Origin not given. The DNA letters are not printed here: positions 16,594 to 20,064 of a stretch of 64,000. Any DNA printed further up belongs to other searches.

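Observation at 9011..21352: Dense lipid-linked glycosylation machinery: three GT-C membrane transferases, an ArnC-like GT2 and a Wzy_C ligase fusion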

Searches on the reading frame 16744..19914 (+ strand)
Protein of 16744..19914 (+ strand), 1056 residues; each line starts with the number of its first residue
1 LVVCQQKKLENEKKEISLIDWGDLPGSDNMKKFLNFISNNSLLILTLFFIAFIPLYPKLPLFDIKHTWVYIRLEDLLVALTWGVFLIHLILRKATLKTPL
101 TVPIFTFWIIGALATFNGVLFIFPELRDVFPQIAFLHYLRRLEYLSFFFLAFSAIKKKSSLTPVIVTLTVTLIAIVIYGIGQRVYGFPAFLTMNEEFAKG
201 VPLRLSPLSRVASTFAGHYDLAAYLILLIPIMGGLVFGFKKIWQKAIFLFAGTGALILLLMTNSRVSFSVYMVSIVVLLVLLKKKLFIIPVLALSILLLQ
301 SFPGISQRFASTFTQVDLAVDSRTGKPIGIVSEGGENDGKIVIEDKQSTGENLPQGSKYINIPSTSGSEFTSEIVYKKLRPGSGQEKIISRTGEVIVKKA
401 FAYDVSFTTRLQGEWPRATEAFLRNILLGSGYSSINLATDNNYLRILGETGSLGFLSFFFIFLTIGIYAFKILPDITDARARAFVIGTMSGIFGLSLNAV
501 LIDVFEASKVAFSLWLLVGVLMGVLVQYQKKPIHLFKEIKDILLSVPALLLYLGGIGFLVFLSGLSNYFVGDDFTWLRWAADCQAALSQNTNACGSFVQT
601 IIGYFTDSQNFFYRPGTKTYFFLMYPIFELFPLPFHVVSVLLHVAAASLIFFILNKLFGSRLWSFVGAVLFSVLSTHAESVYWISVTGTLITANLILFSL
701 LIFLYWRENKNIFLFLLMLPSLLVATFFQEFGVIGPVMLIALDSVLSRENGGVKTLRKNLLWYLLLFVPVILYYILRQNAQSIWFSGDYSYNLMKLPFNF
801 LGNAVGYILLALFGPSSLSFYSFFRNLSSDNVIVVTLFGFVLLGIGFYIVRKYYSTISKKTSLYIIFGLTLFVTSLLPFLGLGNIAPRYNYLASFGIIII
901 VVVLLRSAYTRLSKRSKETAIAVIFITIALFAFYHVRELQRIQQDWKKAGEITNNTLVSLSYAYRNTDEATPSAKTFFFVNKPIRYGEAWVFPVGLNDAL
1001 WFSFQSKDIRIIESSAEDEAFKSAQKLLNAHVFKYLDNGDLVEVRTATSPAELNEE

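Call 4: search_protein_families(library=pfam, proteins=[window:16744-19914:+], max_evalue=0.01)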
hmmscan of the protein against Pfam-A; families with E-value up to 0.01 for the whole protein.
window:16744-19914:+ (1056 aa): 1 family
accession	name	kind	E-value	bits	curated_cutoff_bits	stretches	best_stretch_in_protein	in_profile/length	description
PF04932.20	Wzy_C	-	1.3e-07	32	31.7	1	255-459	6-149/149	O-Antigen ligase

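Call 7: search_protein_families(library=ncbifam, proteins=[window:16744-19914:+], max_evalue=0.01)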
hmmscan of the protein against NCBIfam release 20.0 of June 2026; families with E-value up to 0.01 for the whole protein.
window:16744-19914:+ (1056 aa): 0 families

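Call 10: search_solved_structures(query=window:16744-19914:+, max_evalue=10)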
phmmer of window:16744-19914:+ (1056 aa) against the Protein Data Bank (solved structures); distinct sequences matched with E-value up to 10: 0.

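Call 20: find_homologous_proteins(query=window:16831-19914:+, max_evalue=0.001)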
Query window:16831-19914:+ (1027 aa): 1528 proteins with E <= 0.001 among 8000 candidates; the best 120 are listed.
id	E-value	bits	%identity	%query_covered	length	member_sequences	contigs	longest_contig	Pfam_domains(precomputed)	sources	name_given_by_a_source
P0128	0.0e+0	2120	94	100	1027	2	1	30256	PF04932.21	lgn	-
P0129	0.0e+0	1502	65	100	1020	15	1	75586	PF04932.21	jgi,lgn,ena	-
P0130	0.0e+0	1487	65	100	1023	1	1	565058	PF04932.21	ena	-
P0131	0.0e+0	1442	63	100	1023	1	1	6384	PF04932.21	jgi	jgi:hypothetical protein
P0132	0.0e+0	1271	58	99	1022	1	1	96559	PF04932.21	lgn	-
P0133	0.0e+0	1255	56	100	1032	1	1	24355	PF04932.21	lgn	-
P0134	0.0e+0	1247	56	99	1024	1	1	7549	PF04932.21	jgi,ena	-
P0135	0.0e+0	1244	56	100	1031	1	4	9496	PF04932.21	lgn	-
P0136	0.0e+0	1244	55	99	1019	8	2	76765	PF04932.21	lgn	-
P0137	0.0e+0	1237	56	99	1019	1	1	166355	PF04932.21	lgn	-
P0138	0.0e+0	1237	56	97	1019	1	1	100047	PF04932.21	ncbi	-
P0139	0.0e+0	1236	56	99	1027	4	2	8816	PF04932.21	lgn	-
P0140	0.0e+0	1234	56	99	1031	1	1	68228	PF04932.21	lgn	-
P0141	0.0e+0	1234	56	99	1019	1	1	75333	PF04932.21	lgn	-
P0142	0.0e+0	1234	56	100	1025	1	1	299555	PF04932.21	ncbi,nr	ncbi:MAG: hypothetical protein HZC02_04585 [Candidatus Levybacteria bacterium]|nr:hypothetical prote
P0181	0.0e+0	1027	49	100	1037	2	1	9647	-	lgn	-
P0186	0.0e+0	1019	48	99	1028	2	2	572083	PF04932.21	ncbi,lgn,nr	ncbi:MAG: O-antigen ligase family protein [Patescibacteria group bacterium]|nr:O-antigen ligase fami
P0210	2.9e-291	987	46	100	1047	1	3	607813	PF04932.21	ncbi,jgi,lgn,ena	-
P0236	9.7e-277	939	46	99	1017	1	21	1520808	PF04932.21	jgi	jgi:hypothetical protein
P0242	3.5e-275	934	45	99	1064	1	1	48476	-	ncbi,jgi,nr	ncbi:hypothetical protein C4559_02560 [Candidatus Microgenomates bacterium]|nr:MAG: hypothetical pro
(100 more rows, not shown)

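Call 24: search_solved_structures(query=A2, max_evalue=10, show_alignments=3)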
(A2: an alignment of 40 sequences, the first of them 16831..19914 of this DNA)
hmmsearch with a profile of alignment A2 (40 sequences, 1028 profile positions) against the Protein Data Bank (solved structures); distinct sequences matched with E-value up to 10: 0.

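Call 44: predict_structure(alignment_id=A2)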
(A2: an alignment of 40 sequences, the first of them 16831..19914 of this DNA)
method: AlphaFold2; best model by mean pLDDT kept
length: 1027 residues; sequences in the alignment: 40
mean_pLDDT: 79.5   pTM: 0.78
mean pLDDT of the five models: 79.5, 79.3, 77.3, 76.9, 76.3
residues with pLDDT >= 90: 357; 70-90: 420; 50-70: 161; < 50: 89
segments of 3 or more residues with pLDDT < 50: 37-39, 162-185, 294-296, 317-329, 331-338, 352-356, 376-380, 406-412, 939-942, 1018-1027
pLDDT, mean of each block of 10 residues (from residue 1): 82 93 78 55 76 90 90 93 89 74 76 88 93 95 90 74 41 34 52 89 94 93 92 81 94 93 91 71 62 55 63 53 40 44 59 52 61 51 59 82 55 66 88 93 94 96 89 64 91 95 91 92 91 84 86 68 64 79 80 82 87 95 95 94 78 86 96 93 92 93 90 83 71 90 87 60 73 89 88 85 81 82 80 90 90 81 93 93 92 92 89 90 85 64 70 87 82 72 84 80 84 67 36
secondary structure, 60 per line:
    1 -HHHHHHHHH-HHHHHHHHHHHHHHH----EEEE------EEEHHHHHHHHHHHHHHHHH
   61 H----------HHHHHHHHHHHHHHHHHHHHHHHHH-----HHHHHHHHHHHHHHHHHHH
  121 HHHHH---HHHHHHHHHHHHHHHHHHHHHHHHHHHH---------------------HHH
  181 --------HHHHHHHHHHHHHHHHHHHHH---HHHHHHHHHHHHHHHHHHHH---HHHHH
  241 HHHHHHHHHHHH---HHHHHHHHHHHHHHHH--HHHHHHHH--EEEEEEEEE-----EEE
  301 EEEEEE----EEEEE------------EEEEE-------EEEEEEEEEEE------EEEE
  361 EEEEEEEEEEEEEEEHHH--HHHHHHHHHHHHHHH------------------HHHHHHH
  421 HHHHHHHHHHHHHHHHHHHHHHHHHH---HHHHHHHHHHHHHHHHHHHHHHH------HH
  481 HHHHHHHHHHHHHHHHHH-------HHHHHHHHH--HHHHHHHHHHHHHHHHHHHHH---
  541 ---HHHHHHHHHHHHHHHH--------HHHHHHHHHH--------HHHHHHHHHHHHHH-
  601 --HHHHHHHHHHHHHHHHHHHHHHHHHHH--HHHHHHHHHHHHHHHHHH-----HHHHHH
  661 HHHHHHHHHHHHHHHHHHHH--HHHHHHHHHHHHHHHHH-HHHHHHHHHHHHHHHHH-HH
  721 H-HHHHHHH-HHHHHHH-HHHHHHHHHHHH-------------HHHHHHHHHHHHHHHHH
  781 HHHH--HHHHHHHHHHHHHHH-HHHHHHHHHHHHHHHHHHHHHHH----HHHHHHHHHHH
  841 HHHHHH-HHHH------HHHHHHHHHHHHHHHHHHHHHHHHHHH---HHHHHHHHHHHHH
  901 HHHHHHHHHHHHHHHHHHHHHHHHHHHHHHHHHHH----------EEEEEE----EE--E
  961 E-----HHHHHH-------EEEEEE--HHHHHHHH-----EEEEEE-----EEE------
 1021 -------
elements in order (helices of 4 or more, strands of 3 or more residues): H2-10 H12-26 E31-34 E41-43 H44-61 H72-96 H102-125 H129-156 H189-209 H213-232 H236-252 H256-271 H274-281 E284-292 E298-306 E311-315 E328-332 E340-350 E357-375 H381-395 H414-446 H450-472 H479-498 H506-514 H517-537 H544-559 H568-577 H586-599 H603-629 H632-649 H655-680 H683-699 H701-717 H723-729 H731-737 H739-750 H764-784 H787-801 H803-825 H830-846 H848-851 H858-884 H888-935 E946-951 H967-972 E980-985 H988-995 E1001-1006 E1012-1014

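Call 54: find_encoding_contigs(protein=P0186, flank=8000, max_places=1)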
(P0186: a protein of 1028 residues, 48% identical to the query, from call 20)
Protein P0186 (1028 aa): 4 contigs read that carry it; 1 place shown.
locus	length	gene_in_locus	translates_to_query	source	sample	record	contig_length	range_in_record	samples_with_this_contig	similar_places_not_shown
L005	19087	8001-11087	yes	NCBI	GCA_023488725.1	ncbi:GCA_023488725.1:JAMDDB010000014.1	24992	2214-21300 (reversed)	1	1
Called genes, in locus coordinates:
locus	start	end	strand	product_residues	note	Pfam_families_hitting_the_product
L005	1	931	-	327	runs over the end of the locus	PF00534:Glycos_transf_1, PF13692:Glyco_trans_1_4, PF26337:Gtf3_C (weak)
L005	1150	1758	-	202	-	PF01209:Ubie_methyltran, PF05219:DREV (weak), PF13489:Methyltransf_23, PF05175:MTS (weak), PF13847:Methyltransf_31, PF08241:Methyltransf_11, PF08242:Methyltransf_12, PF13649:Methyltransf_25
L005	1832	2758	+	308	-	PF00535:Glycos_transf_2, PF10111:Glyco_tranf_2_2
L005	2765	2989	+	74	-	-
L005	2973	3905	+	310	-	-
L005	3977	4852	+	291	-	PF00892:EamA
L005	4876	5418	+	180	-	PF13439:Glyco_transf_4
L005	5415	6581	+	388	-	PF13439:Glyco_transf_4 (faint), PF00534:Glycos_transf_1, PF20706:GT4-conflict (weak), PF13692:Glyco_trans_1_4, PF13524:Glyco_trans_1_2 (weak)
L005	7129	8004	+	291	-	PF00535:Glycos_transf_2, PF10111:Glyco_tranf_2_2, PF13641:Glyco_tranf_2_3, PF13712:Glyco_tranf_2_5, PF13632:Glyco_trans_2_3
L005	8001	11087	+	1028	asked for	PF04932:Wzy_C (weak)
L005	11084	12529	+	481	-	PF13231:PMT_2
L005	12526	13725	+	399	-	PF13439:Glyco_transf_4, PF00534:Glycos_transf_1, PF13692:Glyco_trans_1_4, PF13524:Glyco_trans_1_2 (weak)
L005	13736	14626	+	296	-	PF00535:Glycos_transf_2, PF10111:Glyco_tranf_2_2, PF13641:Glyco_tranf_2_3, PF13632:Glyco_trans_2_3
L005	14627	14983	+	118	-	-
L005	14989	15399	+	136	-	PF07884:VKOR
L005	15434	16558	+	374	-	PF13439:Glyco_transf_4, PF20706:GT4-conflict (faint), PF00534:Glycos_transf_1, PF13692:Glyco_trans_1_4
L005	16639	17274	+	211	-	PF01209:Ubie_methyltran (weak), PF13489:Methyltransf_23, PF03848:TehB (weak), PF05724:TPMT, PF13847:Methyltransf_31, PF08241:Methyltransf_11, PF08242:Methyltransf_12, PF13649:Methyltransf_25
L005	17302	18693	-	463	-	PF02636:Methyltransf_28 (weak)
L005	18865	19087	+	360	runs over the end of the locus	PF00534:Glycos_transf_1, PF13692:Glyco_trans_1_4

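Call 55: find_encoding_contigs(protein=P0242, flank=8000, max_places=1)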
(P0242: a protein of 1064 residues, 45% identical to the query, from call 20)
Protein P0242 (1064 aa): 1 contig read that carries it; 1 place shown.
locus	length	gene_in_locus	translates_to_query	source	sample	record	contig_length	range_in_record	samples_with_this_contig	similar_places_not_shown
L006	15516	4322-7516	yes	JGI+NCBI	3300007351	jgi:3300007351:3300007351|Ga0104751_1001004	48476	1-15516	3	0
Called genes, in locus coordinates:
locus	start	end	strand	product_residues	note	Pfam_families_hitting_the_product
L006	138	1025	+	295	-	-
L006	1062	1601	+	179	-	PF13439:Glyco_transf_4 (weak)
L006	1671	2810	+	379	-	PF13439:Glyco_transf_4, PF20706:GT4-conflict (weak), PF00534:Glycos_transf_1, PF13692:Glyco_trans_1_4, PF13524:Glyco_trans_1_2 (weak)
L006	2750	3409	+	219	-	PF00132:Hexapep, PF14602:Hexapep_2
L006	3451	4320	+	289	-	PF00535:Glycos_transf_2, PF10111:Glyco_tranf_2_2, PF13641:Glyco_tranf_2_3, PF13632:Glyco_trans_2_3 (weak)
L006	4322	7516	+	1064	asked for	-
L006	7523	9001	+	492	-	-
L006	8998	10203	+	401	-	PF13439:Glyco_transf_4, PF00534:Glycos_transf_1, PF13692:Glyco_trans_1_4, PF13524:Glyco_trans_1_2 (weak)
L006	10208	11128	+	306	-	PF00535:Glycos_transf_2, PF10111:Glyco_tranf_2_2, PF13641:Glyco_tranf_2_3, PF13632:Glyco_trans_2_3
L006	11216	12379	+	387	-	PF13439:Glyco_transf_4, PF20706:GT4-conflict (weak), PF00534:Glycos_transf_1, PF13692:Glyco_trans_1_4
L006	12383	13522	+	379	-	PF00534:Glycos_transf_1, PF13692:Glyco_trans_1_4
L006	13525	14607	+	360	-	PF00483:NTP_transferase, PF22640:ManC_GMP_beta-helix (weak)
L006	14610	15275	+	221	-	PF02397:Bac_transf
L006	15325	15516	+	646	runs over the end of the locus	PF13196:DUF4012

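Call 75: list_cluster_members(proteins=[P0001, P0075, window:16831-19914:+, window:50890-52101:+])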
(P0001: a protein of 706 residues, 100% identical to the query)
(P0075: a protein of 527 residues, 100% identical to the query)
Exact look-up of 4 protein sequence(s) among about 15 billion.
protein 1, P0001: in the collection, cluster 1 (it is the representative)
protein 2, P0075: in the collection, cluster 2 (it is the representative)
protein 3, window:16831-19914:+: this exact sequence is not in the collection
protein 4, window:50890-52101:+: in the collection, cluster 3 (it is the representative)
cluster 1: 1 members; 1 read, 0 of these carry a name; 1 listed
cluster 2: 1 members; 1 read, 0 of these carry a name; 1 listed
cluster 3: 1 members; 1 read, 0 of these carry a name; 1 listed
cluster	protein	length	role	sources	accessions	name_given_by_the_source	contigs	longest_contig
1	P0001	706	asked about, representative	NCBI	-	-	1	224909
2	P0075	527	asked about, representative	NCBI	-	-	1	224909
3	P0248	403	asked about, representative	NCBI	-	-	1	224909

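Call 88: fold_search(model_id=the predicted structure, library=pdb)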
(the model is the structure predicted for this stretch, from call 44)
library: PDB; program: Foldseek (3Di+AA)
matches with E <= 10: 93; with E <= 0.001: 1
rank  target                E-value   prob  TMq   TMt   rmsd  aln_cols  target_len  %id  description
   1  3rce_A                6.1e-04  1.00  0.24  0.34  10.3       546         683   13  Bacterial oligosaccharyltransferase PglB (released 2011-06-15)
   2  9i5k_A                1.9e-03  1.00  0.24  0.45   7.8       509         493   12  Structure of the Chaetomium thermophilum Pmt4 homodimer (C2 symmetry) (released 2025-12-24)
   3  5ogl_A                2.3e-03  1.00  0.26  0.36  10.3       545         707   13  Structure of bacterial oligosaccharyltransferase PglB in complex with an acceptor peptide and an lipid-linked oligosac (released 2017-10-25)
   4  6gxc_A                2.5e-03  1.00  0.26  0.35  10.6       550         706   13  Bacterial oligosaccharyltransferase PglB in complex with an inhibitory peptide and a reactive lipid-linked oligosaccha (released 2018-11-14)
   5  7tpg_B                3.2e-03  1.00  0.28  0.63   6.6       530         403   12  Single-Particle Cryo-EM Structure of the WaaL O-antigen ligase in its ligand bound state (released 2022-04-06)
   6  9n9j_I                5.0e-03  1.00  0.29  0.40  15.7       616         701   12  Structure of a GRP94 folding intermediate engaged with a CCDC134- and FKBP11-bound secretory translocon (released 2025-11-19)
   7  8b6l_I                5.2e-03  1.00  0.28  0.39  14.0       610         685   12  Subtomogram average of the human Sec61-TRAP-OSTA-translocon (released 2022-12-07)
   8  8agc_A                9.4e-03  1.00  0.26  0.36  14.9       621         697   11  Structure of yeast oligosaccharylransferase complex with lipid-linked oligosaccharide and non-acceptor peptide bound (released 2022-12-07)
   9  6s7o_A                1.5e-02  1.00  0.30  0.44  12.7       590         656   12  Cryo-EM structure of human oligosaccharyltransferase complex OST-A (released 2019-12-18)
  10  7zli_A                1.7e-02  1.00  0.28  0.40  11.2       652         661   11  Cryo-EM structure of C-mannosyltransferase CeDPY19, in complex with Dol25-P-Man and bound to CMT2-Fab and anti-Fab nan (released 2023-01-11)
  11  7oci_F                2.1e-02  1.00  0.28  0.43  12.3       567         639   11  Cryo-EM structure of yeast Ost6p containing oligosaccharyltransferase complex (released 2022-02-16)
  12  8age_A                4.4e-02  1.00  0.29  0.42  12.7       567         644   10  Structure of yeast oligosaccharylransferase complex with acceptor peptide bound (released 2022-12-07)
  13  7zlh_A                8.3e-02  1.00  0.25  0.36  11.5       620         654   13  Cryo-EM structure of C-mannosyltransferase CeDPY19, in apo state, bound to CMT2-Fab and anti-Fab nanobody (released 2023-01-11)
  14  7zlg_A                1.2e-01  1.00  0.28  0.40  11.3       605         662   13  Cryo-EM structure of C-mannosyltransferase CeDPY19, in complex with acceptor peptide and bound to CMT2-Fab and anti-Fa (released 2023-01-11)
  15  5ezm                  1.4e-01  0.96  0.23  0.38  13.8       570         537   14  Crystal Structure of ArnT from Cupriavidus metallidurans in the apo state (released 2016-02-17)
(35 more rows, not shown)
